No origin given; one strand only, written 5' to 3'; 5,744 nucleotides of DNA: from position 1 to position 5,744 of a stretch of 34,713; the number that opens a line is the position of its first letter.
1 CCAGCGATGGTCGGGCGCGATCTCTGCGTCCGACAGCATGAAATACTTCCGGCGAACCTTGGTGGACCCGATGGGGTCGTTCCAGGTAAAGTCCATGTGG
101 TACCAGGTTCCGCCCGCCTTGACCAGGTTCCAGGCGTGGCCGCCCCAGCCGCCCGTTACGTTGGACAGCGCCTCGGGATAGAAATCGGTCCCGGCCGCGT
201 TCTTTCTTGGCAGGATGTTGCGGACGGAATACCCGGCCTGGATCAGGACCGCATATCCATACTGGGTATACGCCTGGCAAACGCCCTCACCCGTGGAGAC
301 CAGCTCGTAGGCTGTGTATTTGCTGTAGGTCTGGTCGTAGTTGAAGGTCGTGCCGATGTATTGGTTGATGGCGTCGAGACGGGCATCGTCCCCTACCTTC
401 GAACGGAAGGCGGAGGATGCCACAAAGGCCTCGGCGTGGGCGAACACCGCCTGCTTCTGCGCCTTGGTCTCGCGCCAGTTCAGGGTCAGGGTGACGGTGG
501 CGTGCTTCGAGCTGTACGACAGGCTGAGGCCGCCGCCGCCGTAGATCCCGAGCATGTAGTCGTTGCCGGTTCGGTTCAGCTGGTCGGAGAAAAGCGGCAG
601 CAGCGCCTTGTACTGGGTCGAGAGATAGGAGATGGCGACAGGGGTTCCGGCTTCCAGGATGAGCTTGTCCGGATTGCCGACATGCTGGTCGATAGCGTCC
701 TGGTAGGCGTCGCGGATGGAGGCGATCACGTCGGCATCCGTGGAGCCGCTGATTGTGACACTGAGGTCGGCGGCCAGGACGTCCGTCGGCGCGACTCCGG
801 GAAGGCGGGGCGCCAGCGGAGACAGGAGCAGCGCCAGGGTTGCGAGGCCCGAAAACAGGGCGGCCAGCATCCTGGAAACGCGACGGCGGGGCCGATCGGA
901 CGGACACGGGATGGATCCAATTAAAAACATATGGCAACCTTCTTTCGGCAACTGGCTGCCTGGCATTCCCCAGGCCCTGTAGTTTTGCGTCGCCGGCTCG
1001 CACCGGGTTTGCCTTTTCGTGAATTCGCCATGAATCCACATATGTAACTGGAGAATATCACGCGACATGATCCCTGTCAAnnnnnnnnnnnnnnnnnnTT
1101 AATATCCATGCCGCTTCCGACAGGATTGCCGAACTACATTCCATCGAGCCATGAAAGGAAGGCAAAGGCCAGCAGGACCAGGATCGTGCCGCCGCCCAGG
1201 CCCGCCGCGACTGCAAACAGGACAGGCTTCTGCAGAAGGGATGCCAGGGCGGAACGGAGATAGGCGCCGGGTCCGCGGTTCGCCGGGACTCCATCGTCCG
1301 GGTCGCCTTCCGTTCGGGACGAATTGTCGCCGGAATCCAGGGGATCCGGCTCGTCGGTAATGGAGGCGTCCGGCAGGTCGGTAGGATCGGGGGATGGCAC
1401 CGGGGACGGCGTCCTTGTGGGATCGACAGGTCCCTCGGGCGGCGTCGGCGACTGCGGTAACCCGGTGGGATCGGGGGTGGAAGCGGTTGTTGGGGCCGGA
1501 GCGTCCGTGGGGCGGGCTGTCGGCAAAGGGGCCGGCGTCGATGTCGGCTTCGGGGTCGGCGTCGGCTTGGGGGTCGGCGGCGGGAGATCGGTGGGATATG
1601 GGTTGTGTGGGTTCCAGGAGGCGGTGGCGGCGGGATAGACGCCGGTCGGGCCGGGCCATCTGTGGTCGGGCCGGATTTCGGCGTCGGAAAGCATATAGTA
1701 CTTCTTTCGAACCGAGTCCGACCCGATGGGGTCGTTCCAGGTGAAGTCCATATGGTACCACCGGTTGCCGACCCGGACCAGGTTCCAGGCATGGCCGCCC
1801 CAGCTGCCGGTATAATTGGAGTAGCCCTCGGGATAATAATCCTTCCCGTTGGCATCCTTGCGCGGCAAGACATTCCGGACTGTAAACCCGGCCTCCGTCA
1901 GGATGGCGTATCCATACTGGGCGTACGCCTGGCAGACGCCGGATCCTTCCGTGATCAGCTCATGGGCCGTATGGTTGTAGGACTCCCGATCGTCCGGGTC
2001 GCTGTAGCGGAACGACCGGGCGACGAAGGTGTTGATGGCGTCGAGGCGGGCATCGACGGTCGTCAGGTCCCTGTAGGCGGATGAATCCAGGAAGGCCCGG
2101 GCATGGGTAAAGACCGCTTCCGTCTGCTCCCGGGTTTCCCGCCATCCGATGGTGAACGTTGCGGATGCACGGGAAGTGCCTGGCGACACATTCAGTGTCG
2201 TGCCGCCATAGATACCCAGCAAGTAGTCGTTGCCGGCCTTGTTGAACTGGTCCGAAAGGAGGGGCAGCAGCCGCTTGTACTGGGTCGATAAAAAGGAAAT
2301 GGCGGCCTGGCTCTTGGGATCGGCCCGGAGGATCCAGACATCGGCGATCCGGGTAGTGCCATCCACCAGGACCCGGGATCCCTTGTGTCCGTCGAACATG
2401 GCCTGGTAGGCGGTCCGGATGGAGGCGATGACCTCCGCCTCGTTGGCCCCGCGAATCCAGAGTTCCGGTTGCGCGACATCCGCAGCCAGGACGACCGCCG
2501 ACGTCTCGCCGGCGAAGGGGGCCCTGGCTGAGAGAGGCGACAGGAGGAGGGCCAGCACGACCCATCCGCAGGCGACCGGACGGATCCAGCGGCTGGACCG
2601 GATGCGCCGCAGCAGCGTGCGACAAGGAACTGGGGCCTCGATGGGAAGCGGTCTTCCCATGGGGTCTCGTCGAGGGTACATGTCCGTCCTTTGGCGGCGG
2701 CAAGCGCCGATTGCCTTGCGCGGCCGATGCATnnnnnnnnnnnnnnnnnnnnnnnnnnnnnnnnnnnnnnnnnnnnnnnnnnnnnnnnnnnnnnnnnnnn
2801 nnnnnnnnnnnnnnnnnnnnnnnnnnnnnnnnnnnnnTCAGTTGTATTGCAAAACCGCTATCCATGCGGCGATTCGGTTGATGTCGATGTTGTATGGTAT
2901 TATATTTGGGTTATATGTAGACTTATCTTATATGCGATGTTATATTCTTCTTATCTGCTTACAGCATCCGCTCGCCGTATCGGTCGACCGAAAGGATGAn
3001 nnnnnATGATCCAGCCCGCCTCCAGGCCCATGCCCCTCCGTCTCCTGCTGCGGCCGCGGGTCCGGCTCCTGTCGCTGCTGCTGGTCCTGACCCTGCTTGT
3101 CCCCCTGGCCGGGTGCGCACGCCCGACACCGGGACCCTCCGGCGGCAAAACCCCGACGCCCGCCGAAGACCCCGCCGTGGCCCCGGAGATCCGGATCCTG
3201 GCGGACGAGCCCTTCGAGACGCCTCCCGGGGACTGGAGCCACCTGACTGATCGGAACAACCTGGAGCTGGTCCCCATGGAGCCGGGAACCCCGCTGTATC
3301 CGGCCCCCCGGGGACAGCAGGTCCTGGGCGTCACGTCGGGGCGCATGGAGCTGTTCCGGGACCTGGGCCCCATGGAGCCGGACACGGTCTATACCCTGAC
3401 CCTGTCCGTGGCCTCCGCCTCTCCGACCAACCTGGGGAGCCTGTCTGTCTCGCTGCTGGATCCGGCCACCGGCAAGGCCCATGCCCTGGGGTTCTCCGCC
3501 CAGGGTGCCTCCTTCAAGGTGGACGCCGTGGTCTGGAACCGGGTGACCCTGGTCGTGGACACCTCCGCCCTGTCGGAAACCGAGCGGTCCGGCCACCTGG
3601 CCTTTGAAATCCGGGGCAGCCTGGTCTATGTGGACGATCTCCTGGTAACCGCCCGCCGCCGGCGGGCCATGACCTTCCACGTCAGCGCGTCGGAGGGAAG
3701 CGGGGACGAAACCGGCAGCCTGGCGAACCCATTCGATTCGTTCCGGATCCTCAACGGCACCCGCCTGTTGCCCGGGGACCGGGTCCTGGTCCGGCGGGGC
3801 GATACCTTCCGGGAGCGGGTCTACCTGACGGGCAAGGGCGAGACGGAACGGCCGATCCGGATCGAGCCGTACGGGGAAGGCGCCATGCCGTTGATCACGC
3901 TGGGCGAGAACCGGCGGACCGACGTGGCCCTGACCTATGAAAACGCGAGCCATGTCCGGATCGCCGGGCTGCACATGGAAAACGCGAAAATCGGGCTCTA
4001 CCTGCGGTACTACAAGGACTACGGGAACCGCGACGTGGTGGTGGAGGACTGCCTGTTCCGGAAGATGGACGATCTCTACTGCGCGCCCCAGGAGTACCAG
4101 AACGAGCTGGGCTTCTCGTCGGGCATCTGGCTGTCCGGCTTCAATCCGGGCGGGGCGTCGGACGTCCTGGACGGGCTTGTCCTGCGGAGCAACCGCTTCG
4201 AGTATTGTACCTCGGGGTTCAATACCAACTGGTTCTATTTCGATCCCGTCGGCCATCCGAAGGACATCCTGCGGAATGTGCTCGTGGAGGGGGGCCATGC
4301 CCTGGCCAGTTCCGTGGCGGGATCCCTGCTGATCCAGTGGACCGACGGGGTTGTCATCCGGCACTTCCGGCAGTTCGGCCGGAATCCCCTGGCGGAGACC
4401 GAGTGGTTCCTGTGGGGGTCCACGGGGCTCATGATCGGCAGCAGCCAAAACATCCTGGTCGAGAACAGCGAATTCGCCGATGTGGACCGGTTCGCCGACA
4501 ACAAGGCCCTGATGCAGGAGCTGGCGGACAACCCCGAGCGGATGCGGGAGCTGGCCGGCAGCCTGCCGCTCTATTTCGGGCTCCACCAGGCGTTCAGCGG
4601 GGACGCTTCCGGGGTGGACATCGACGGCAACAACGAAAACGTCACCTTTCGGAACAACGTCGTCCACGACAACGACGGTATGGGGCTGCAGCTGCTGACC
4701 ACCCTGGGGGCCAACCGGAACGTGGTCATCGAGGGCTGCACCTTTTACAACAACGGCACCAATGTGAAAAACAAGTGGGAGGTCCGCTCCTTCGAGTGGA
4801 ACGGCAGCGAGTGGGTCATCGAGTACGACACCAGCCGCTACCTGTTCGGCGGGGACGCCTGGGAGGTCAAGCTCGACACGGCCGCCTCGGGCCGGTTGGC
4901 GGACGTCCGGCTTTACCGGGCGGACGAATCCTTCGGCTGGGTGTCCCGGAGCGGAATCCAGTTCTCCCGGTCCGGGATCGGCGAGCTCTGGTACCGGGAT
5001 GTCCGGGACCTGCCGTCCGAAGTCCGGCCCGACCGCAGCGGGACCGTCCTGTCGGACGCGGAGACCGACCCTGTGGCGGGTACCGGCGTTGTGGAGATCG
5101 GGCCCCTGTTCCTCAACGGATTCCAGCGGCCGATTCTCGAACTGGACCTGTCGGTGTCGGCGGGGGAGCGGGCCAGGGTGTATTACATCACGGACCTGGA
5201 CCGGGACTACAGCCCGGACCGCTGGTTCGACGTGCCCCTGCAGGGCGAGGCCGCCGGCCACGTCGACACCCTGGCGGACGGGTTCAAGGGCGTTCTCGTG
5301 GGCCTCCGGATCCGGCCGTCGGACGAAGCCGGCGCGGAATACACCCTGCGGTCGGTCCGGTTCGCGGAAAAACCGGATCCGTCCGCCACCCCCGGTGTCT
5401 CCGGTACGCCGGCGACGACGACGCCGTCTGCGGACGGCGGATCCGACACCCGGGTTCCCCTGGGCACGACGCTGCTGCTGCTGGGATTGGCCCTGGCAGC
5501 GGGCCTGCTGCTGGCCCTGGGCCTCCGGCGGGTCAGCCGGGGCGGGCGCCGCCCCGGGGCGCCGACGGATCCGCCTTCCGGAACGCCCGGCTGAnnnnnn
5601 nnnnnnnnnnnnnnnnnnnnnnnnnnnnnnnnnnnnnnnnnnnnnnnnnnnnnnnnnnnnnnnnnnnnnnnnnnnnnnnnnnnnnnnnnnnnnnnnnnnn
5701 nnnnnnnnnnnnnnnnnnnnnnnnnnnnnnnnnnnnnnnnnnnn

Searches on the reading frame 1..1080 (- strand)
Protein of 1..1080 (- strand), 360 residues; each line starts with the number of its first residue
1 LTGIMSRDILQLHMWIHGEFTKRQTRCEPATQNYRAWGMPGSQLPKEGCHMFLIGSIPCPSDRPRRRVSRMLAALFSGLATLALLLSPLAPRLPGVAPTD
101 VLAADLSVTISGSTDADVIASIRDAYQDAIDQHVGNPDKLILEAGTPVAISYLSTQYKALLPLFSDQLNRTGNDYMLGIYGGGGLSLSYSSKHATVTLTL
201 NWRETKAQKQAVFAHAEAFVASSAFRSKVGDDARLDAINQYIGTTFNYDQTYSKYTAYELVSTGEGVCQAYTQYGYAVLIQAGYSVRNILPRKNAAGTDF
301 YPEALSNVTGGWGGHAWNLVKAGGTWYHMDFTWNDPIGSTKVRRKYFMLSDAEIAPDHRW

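Call 8: search_protein_families(library=pfam, proteins=[window:1-1080:-], max_evalue=0.00001)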
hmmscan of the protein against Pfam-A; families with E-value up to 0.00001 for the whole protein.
window:1-1080:- (360 aa): 1 family
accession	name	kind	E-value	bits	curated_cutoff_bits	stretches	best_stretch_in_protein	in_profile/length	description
PF01841.26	Transglut_core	-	1.1e-08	35.7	23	1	233-330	16-107/108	Transglutaminase-like superfamily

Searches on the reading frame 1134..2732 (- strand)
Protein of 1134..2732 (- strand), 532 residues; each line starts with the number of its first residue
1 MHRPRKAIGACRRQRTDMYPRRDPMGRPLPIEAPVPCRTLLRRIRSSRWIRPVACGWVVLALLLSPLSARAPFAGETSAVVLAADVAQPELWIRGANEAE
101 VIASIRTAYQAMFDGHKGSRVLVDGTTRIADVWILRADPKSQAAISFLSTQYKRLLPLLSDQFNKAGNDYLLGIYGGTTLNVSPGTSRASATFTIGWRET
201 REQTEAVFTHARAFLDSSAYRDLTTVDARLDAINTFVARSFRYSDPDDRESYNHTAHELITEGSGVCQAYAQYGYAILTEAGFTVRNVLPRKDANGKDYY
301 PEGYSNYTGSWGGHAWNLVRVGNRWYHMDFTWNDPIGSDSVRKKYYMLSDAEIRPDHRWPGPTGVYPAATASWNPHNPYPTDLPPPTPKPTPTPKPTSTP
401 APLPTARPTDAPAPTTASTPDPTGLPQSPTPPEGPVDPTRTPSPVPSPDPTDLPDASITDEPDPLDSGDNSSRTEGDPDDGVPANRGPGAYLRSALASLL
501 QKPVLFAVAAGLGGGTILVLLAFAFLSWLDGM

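Call 8: search_protein_families(library=pfam, proteins=[window:1134-2732:-], max_evalue=0.00001)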
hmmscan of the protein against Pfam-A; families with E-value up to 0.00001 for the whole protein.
window:1134-2732:- (532 aa): 1 family
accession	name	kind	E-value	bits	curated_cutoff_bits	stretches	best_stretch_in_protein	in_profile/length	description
PF01841.26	Transglut_core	-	6.5e-12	46.1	23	1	226-329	14-107/108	Transglutaminase-like superfamily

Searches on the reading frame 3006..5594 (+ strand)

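Call 8: search_protein_families(library=pfam, proteins=[window:3006-5594:+], max_evalue=0.00001)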
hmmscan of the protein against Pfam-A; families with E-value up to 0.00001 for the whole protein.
window:3006-5594:+ (862 aa): 1 family
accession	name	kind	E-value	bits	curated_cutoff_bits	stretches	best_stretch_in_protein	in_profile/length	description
PF13229.12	Beta_helix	-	3.2e-08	33.8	25.9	0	472-584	69-138/158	Right handed beta helix region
